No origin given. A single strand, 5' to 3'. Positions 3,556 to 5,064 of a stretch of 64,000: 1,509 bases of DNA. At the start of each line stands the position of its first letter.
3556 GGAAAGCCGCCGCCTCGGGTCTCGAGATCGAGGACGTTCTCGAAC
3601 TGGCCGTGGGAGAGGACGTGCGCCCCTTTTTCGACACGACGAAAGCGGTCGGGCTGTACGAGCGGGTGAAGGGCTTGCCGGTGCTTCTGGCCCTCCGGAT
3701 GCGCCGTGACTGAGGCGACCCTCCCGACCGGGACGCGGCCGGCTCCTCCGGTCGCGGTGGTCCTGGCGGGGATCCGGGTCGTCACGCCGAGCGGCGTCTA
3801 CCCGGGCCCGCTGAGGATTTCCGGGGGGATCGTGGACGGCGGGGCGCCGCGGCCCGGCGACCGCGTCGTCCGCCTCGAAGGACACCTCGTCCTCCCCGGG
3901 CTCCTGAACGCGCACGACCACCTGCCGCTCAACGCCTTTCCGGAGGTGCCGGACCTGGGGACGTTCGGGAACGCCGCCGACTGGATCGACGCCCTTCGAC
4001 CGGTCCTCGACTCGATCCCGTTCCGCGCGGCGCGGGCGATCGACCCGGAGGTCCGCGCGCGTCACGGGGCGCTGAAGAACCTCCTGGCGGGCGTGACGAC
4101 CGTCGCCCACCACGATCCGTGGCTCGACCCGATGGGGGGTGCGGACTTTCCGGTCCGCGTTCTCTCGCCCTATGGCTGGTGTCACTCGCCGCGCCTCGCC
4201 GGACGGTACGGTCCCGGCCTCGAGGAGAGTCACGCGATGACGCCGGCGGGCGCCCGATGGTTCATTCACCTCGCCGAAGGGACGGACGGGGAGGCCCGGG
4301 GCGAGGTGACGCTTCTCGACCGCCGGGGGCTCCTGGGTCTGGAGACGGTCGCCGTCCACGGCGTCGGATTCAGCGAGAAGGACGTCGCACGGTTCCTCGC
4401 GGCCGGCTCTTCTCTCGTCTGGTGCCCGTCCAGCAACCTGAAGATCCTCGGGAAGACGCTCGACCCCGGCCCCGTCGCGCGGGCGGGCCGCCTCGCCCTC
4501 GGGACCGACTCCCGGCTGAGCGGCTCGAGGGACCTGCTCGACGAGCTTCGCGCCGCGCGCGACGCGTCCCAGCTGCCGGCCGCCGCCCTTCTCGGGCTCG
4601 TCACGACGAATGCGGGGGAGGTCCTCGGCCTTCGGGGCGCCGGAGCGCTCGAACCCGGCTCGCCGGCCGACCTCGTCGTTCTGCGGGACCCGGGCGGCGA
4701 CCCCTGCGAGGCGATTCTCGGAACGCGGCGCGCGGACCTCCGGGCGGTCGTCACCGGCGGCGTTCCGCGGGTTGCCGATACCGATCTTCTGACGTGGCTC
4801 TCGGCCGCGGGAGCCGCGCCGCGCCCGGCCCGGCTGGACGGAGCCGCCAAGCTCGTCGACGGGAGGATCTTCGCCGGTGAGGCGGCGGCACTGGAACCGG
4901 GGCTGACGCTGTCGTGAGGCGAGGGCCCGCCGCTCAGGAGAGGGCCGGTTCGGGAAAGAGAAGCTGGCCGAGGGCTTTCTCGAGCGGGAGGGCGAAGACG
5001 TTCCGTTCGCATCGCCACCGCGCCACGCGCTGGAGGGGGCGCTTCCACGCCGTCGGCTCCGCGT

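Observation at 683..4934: Glycosyltransferase / methyltransferase / amidohydrolase block packed against the rSAM operon with no terminator space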

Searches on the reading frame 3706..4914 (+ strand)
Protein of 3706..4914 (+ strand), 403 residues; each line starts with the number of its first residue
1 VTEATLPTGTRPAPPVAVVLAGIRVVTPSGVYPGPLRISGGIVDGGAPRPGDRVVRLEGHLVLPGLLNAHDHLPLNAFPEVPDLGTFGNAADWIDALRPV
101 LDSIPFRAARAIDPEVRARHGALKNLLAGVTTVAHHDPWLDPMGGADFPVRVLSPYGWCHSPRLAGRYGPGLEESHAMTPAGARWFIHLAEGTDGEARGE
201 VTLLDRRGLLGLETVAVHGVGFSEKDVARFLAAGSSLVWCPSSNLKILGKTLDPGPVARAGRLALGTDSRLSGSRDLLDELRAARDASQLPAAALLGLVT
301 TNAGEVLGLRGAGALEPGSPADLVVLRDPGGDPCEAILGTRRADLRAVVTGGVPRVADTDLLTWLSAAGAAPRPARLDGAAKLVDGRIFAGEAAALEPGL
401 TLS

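Call 7: search_protein_families(library=pfam, proteins=[window:3706-4914:+], max_evalue=0.01)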
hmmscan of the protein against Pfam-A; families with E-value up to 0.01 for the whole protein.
window:3706-4914:+ (403 aa): 2 families
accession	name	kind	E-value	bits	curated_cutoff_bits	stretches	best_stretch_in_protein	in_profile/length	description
PF01979.26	Amidohydro_1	-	2.8e-16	60.1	25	1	192-327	170-319/345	Amidohydrolase family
PF07969.17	Amidohydro_3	-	2.4e-05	24.4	29.7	1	282-331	399-446/472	Amidohydrolase family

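Call 8: search_protein_families(library=ncbifam, proteins=[window:3706-4914:+], max_evalue=0.01)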
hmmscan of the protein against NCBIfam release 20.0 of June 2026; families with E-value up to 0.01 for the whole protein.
window:3706-4914:+ (403 aa): 30 families (the best 25 are shown)
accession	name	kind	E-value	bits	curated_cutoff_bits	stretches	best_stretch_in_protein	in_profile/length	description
NF006549.0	PRK09045.1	equivalog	1.1e-17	63.9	540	1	202-326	243-378/444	TRZ/ATZ family hydrolase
NF006055.0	PRK08203.1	equivalog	9.4e-17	60.7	532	2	201-363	256-433/455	8-oxoguanine deaminase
NF006681.0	PRK09229.1-2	equivalog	1.6e-15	56.8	362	1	201-359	254-428/451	formimidoylglutamate deiminase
NF006056.0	PRK08204.1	subfamily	6.1e-15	54.9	391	2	182-352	215-412/449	hypothetical protein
TIGR02967.1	guan_deamin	equivalog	5.5e-14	52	375.4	1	201-326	228-360/401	guanine deaminase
NF006679.0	PRK09228.1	subfamily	7.9e-12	44.6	351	1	202-330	254-389/433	guanine deaminase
NF006252.0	PRK08393.1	equivalog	1.1e-11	44.4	617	1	198-326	225-362/424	N-ethylammeline chlorohydrolase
NF009059.0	PRK12393.1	equivalog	5e-11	42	543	2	47-137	45-130/460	amidohydrolase family protein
NF004701.0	PRK06038.1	equivalog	2.7e-10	39.5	609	1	198-326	228-365/432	N-ethylammeline chlorohydrolase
NF006269.1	PRK08418.1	equivalog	1.3e-09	37.3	320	1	211-328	253-376/408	aminofutalosine deaminase family hydrolase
NF012037.0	PRK15493.1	equivalog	2.5e-09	36.4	779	1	203-331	238-375/435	bifunctional S-methyl-5'-thioadenosine deaminase/S-adenosylhomocysteine deaminase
NF005557.0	PRK07228.1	equivalog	4.6e-09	35.5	522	1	199-327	236-375/445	5'-deoxyadenosine deaminase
NF004995.0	PRK06380.1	subfamily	3.4e-07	29.6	567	1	201-327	225-361/418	metal-dependent hydrolase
NF005211.0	PRK06687.1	equivalog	5.7e-07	28.6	703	1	201-328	235-373/419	TRZ/ATZ family protein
TIGR03178.1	allantoinase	equivalog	2.9e-06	26.4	357.85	0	18-73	2-60/441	allantoinase AllB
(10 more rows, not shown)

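Call 14: find_homologous_proteins(query=window:3706-4914:+, max_evalue=1e-10)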
Query window:3706-4914:+ (403 aa): 2111 proteins with E <= 1e-10 among 8000 candidates; the best 120 are listed.
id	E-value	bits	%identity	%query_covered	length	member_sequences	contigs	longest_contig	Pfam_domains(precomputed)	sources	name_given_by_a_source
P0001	1.9e-260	882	100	100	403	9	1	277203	PF07969.18,PF01979.27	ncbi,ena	-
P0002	1.6e-224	764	90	96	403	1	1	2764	PF01979.27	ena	-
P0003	1.9e-174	599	73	98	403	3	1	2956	PF07969.18,PF01979.27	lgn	-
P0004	3.6e-163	562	73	89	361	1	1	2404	PF07969.18,PF01979.27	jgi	-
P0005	5.5e-160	551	68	98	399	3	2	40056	PF07969.18,PF01979.27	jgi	jgi:cytosine/adenosine deaminase-related metal-dependent hydrolase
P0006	6.8e-155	534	67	96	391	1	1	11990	PF07969.18,PF01979.27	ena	-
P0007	2.5e-140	486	63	97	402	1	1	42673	PF07969.18,PF01979.27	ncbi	ncbi:MAG: amidohydrolase family protein [Thermoanaerobaculia bacterium]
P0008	2.8e-138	480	62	96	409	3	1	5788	PF07969.18,PF01979.27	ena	-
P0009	2.0e-135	470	61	96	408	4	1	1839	PF07969.18,PF01979.27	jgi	-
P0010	2.0e-135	470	62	97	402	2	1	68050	PF07969.18,PF01979.27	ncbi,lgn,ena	-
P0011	2.9e-135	470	61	97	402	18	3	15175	PF07969.18,PF01979.27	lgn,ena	-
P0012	2.0e-134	467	61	97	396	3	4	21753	PF07969.18,PF01979.27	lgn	-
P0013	1.0e-133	465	61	97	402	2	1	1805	PF07969.18,PF01979.27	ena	-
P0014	1.6e-133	464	61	97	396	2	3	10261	PF07969.18,PF01979.27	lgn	-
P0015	1.9e-133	464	61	96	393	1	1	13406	PF07969.18,PF01979.27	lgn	-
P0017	5.9e-133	462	61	96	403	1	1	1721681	PF07969.18,PF01979.27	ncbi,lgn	-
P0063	6.6e-100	353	49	97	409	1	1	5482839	PF07969.18,PF01979.27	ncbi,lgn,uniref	ncbi:amidohydrolase family protein [Xanthomonas bundabergensis]|uniref:amidohydrolase family protein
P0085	1.5e-98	349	47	96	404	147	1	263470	PF07969.18,PF01979.27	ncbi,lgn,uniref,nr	ncbi:amidohydrolase family protein [Xanthomonas campestris]|uniref:amidohydrolase family protein n=1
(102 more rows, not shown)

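Call 15: find_encoding_contigs(protein=P0001, flank=10000, max_places=3)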
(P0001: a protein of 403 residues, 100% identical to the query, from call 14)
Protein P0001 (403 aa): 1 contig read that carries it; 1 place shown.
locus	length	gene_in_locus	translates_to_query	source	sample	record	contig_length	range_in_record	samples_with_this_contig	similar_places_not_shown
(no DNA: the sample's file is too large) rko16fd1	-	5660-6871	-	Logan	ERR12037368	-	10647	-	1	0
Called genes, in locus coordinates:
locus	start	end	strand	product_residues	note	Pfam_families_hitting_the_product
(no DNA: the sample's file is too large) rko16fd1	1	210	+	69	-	?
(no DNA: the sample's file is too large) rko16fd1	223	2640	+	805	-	PF14907:NTP_transf_5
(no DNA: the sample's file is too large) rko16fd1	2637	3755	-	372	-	PF13439:Glyco_transf_4, PF13477:Glyco_trans_4_2 (weak), PF13579:Glyco_trans_4_4, PF00534:Glycos_transf_1, PF13692:Glyco_trans_1_4, PF13524:Glyco_trans_1_2 (weak)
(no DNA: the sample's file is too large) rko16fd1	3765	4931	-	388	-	PF13439:Glyco_transf_4, PF13579:Glyco_trans_4_4, PF00534:Glycos_transf_1, PF13692:Glyco_trans_1_4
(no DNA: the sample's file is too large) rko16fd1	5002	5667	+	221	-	PF13489:Methyltransf_23 (weak), PF13847:Methyltransf_31 (faint), PF08241:Methyltransf_11, PF13649:Methyltransf_25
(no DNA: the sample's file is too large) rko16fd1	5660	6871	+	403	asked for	PF07969:Amidohydro_3 (faint), PF01979:Amidohydro_1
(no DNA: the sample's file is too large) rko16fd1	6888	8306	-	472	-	PF02310:B12-binding, PF04055:Radical_SAM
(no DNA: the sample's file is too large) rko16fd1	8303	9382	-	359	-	PF04055:Radical_SAM, PF13186:SPASM (weak)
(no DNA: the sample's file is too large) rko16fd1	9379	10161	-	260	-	PF13489:Methyltransf_23, PF13847:Methyltransf_31, PF08241:Methyltransf_11, PF08242:Methyltransf_12, PF13649:Methyltransf_25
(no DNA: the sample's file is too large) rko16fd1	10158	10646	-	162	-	?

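Call 16: find_encoding_contigs(protein=P0005, flank=10000, max_places=3)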
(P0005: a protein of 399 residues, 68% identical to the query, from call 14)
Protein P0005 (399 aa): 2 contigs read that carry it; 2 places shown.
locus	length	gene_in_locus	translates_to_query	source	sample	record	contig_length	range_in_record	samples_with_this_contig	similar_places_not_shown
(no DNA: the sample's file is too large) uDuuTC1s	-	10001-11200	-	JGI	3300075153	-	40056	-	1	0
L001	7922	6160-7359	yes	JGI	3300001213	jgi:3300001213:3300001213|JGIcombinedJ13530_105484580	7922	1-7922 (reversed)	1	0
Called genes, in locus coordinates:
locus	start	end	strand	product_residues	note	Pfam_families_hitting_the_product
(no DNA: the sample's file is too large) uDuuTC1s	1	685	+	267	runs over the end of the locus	PF00899:ThiF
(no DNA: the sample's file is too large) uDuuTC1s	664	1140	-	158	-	PF16697:Yop-YscD_cpl, PF00498:FHA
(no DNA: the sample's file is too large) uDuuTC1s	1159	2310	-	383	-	PF13660:DUF4147, PF05161:MOFRL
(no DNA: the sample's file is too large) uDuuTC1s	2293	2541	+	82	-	-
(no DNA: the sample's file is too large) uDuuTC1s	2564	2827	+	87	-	-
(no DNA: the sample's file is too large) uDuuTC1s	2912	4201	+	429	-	PF07690:MFS_1, PF00854:PTR2 (faint), PF07690:MFS_1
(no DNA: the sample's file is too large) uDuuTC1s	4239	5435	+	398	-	PF14907:NTP_transf_5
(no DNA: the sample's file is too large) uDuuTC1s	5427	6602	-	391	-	PF13579:Glyco_trans_4_4, PF13439:Glyco_transf_4, PF00534:Glycos_transf_1, PF13692:Glyco_trans_1_4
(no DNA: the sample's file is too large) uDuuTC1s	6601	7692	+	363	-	PF01075:Glyco_transf_9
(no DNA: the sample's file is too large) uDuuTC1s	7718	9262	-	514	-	PF02310:B12-binding, PF04055:Radical_SAM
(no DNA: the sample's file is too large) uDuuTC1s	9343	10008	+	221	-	PF08241:Methyltransf_11, PF13649:Methyltransf_25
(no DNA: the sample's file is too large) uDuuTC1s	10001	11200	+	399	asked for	PF07969:Amidohydro_3, PF01979:Amidohydro_1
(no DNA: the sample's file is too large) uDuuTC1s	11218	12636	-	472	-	PF02310:B12-binding, PF04055:Radical_SAM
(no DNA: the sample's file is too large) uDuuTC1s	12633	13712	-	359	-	PF04055:Radical_SAM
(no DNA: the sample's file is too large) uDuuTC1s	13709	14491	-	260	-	PF05724:TPMT (weak), PF13489:Methyltransf_23, PF13847:Methyltransf_31, PF08241:Methyltransf_11, PF08242:Methyltransf_12, PF13649:Methyltransf_25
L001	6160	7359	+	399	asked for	PF07969:Amidohydro_3, PF01979:Amidohydro_1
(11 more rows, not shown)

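Call 17: find_encoding_contigs(protein=P0017, flank=10000, max_places=2)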
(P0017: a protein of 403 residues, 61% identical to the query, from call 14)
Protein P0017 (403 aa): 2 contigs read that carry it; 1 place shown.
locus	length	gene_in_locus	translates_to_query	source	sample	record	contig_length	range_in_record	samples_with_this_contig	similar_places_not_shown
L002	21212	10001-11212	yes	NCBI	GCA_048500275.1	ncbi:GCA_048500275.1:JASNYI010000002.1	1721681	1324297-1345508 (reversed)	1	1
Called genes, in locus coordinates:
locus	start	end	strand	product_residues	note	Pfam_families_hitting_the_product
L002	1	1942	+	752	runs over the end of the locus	PF00884:Sulfatase, PF01663:Phosphodiest (faint), PF16347:SGSH_C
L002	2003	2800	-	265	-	PF19089:DUF5777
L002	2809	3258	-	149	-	-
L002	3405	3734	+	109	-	PF13442:Cytochrome_CBB3, PF00034:Cytochrom_C (weak)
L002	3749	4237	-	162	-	PF09990:DUF2231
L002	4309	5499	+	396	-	PF14907:NTP_transf_5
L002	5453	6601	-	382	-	PF13439:Glyco_transf_4, PF00534:Glycos_transf_1, PF13692:Glyco_trans_1_4, PF13524:Glyco_trans_1_2 (weak)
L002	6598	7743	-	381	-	PF13439:Glyco_transf_4, PF13579:Glyco_trans_4_4, PF00534:Glycos_transf_1, PF13692:Glyco_trans_1_4, PF13524:Glyco_trans_1_2 (weak)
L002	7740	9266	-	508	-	PF02310:B12-binding, PF04055:Radical_SAM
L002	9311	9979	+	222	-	PF08241:Methyltransf_11, PF13649:Methyltransf_25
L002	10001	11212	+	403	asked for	PF01979:Amidohydro_1, PF07969:Amidohydro_3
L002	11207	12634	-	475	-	PF02310:B12-binding, PF04055:Radical_SAM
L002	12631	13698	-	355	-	PF04055:Radical_SAM, PF13353:Fer4_12 (weak), PF13186:SPASM (faint)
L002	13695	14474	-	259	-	PF13489:Methyltransf_23 (weak), PF13847:Methyltransf_31 (weak), PF08241:Methyltransf_11 (weak), PF08242:Methyltransf_12, PF13649:Methyltransf_25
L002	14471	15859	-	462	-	PF02310:B12-binding, PF04055:Radical_SAM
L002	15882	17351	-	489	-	PF02310:B12-binding (weak), PF04055:Radical_SAM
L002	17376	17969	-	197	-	-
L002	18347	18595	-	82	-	PF00578:AhpC-TSA (weak), PF08534:Redoxin (weak)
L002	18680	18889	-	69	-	PF00578:AhpC-TSA (weak), PF08534:Redoxin (weak)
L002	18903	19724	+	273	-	-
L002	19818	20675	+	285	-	-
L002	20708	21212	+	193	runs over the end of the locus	PF12802:MarR_2 (weak), PF12840:HTH_20 (faint)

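Call 18: find_encoding_contigs(protein=P0063, flank=10000, max_places=2)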
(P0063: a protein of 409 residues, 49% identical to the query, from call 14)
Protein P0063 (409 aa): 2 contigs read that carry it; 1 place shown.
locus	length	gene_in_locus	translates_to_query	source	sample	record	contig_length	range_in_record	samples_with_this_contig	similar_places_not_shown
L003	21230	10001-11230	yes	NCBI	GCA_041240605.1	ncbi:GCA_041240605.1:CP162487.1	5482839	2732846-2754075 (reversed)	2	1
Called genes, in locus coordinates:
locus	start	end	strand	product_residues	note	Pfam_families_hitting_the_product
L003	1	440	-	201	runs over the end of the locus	PF01292:Ni_hydr_CYTB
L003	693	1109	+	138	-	PF05523:FdtA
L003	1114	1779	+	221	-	PF25084:LbH_EIF2B (weak), PF25087:GMPPB_C (weak), PF00132:Hexapep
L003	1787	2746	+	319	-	-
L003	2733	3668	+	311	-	PF13480:Acetyltransf_6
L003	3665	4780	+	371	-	PF01041:DegT_DnrJ_EryC1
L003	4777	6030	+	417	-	PF01943:Polysacc_synt, PF13440:Polysacc_synt_3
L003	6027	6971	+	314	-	PF00535:Glycos_transf_2, PF10111:Glyco_tranf_2_2, PF13641:Glyco_tranf_2_3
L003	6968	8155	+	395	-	-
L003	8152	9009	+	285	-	PF02706:Wzz (weak)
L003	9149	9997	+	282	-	PF01209:Ubie_methyltran, PF13489:Methyltransf_23, PF13847:Methyltransf_31, PF08241:Methyltransf_11, PF08242:Methyltransf_12, PF13649:Methyltransf_25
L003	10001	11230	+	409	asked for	PF01979:Amidohydro_1, PF07969:Amidohydro_3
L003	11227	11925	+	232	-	PF03602:Cons_hypoth95 (weak), PF13489:Methyltransf_23, PF01209:Ubie_methyltran, PF06325:PrmA (weak), PF13847:Methyltransf_31, PF08241:Methyltransf_11, PF08242:Methyltransf_12, PF13649:Methyltransf_25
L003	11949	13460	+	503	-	PF02310:B12-binding, PF04055:Radical_SAM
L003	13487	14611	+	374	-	PF13439:Glyco_transf_4, PF00534:Glycos_transf_1, PF13692:Glyco_trans_1_4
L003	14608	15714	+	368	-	PF13439:Glyco_transf_4, PF13579:Glyco_trans_4_4, PF20706:GT4-conflict (weak), PF00534:Glycos_transf_1, PF13692:Glyco_trans_1_4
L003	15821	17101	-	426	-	PF14907:NTP_transf_5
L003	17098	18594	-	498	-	PF02310:B12-binding, PF04055:Radical_SAM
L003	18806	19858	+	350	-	PF27840:ScmC (weak), PF07475:Hpr_kinase_C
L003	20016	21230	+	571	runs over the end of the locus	PF00664:ABC_membrane, PF00005:ABC_tran, PF02463:SMC_N (faint)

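Call 38: search_protein_families(library=pfam, proteins=[L080:758-2707:+, L080:7324-8274:+, L080:11996-13474:+, L080:15027-16067:-, L080:16799-18370:-, L010:18-1205:+, L010:11209-12315:-, L010:12383-13429:-, L077:10257-11510:+, L077:11473-12522:-], max_evalue=0.001)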
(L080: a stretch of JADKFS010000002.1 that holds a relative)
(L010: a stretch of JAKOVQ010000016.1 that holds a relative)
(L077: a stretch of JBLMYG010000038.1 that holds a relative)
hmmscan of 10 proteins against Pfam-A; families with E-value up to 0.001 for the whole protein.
L080:758-2707:+ (650 aa): 1 family
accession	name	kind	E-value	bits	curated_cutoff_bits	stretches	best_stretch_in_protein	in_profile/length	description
PF09913.15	DUF2142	-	8.7e-08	31.8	30.1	1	510-602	304-392/395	Predicted membrane protein (DUF2142)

L080:7324-8274:+ (317 aa): 5 families
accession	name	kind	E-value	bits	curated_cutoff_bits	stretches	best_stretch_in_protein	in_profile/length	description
PF08241.18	Methyltransf_11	-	3.6e-12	47.2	21.2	1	124-218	1-95/95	Methyltransferase domain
PF13649.12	Methyltransf_25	-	1e-09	39.4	27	1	123-214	1-97/97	Methyltransferase domain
PF13489.12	Methyltransf_23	-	1.5e-09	38.2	27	1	100-221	3-119/164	Methyltransferase domain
PF13847.12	Methyltransf_31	-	1.2e-07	31.9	27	1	119-221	3-112/145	Methyltransferase domain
PF08242.18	Methyltransf_12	-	5.3e-07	30.7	30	1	124-216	1-98/98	Methyltransferase domain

L080:11996-13474:+ (493 aa): 1 family
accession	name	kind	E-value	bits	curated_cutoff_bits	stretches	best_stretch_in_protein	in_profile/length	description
PF20392.3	DUF6687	-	7.2e-43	147.4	27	1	14-280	14-281/339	Family of unknown function (DUF6687)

L080:15027-16067:- (347 aa): 1 family
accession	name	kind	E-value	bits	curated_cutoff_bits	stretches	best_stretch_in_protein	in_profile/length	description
PF01436.27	NHL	-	8.6e-08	32.3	20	0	210-228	2-20/28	NHL repeat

L080:16799-18370:- (524 aa): 1 family
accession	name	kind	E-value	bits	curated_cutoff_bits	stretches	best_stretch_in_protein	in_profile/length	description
PF01636.29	APH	-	8.9e-12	45.7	23.2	1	302-478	85-236/239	Phosphotransferase enzyme family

L010:18-1205:+ (396 aa): 3 families
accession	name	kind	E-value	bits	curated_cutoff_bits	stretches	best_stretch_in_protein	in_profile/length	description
PF00326.27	Peptidase_S9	-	8.3e-23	81.4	22.6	1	1-148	69-212/213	Prolyl oligopeptidase family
PF11306.15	DUF3108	-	1.6e-14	54.6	26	1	226-390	30-206/209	Protein of unknown function (DUF3108)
PF01738.24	DLH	-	1.4e-07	31.8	21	1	69-131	132-194/217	Dienelactone hydrolase family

L010:11209-12315:- (369 aa): 1 family
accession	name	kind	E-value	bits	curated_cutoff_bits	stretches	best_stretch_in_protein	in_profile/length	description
PF01075.23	Glyco_transf_9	-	8.7e-24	84.6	22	1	150-330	63-240/247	Glycosyltransferase family 9 (heptosyltransferase)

L010:12383-13429:- (349 aa): 6 families
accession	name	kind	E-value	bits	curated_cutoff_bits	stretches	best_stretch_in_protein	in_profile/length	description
PF00107.32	ADH_zinc_N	-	2e-26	92.9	31.8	1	186-309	1-128/129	Zinc-binding dehydrogenase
PF08240.17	ADH_N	-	1.2e-23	83.8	23.5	1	27-145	1-102/104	Alcohol dehydrogenase GroES-like domain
PF01262.27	AlaDh_PNT_C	-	1.3e-05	25.1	23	1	178-247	30-101/214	Alanine dehydrogenase/PNT, C-terminal domain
PF13602.12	ADH_zinc_N_2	-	1.8e-05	26.1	27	1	218-332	1-123/134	Zinc-binding dehydrogenase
PF02826.25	2-Hacid_dh_C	-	4.2e-05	23.4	25.1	1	176-221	36-81/178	D-isomer specific 2-hydroxyacid dehydrogenase, NAD binding domain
PF22660.2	RS_preATP-grasp-like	-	8.3e-05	23.3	27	1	177-242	2-66/98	Ribonucleotide synthetase preATP-grasp domain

L077:10257-11510:+ (418 aa): 0 families

L077:11473-12522:- (350 aa): 1 family
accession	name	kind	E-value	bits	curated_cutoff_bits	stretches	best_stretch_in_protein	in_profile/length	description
PF01075.23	Glyco_transf_9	-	4.7e-25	88.8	22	1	189-326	103-241/247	Glycosyltransferase family 9 (heptosyltransferase)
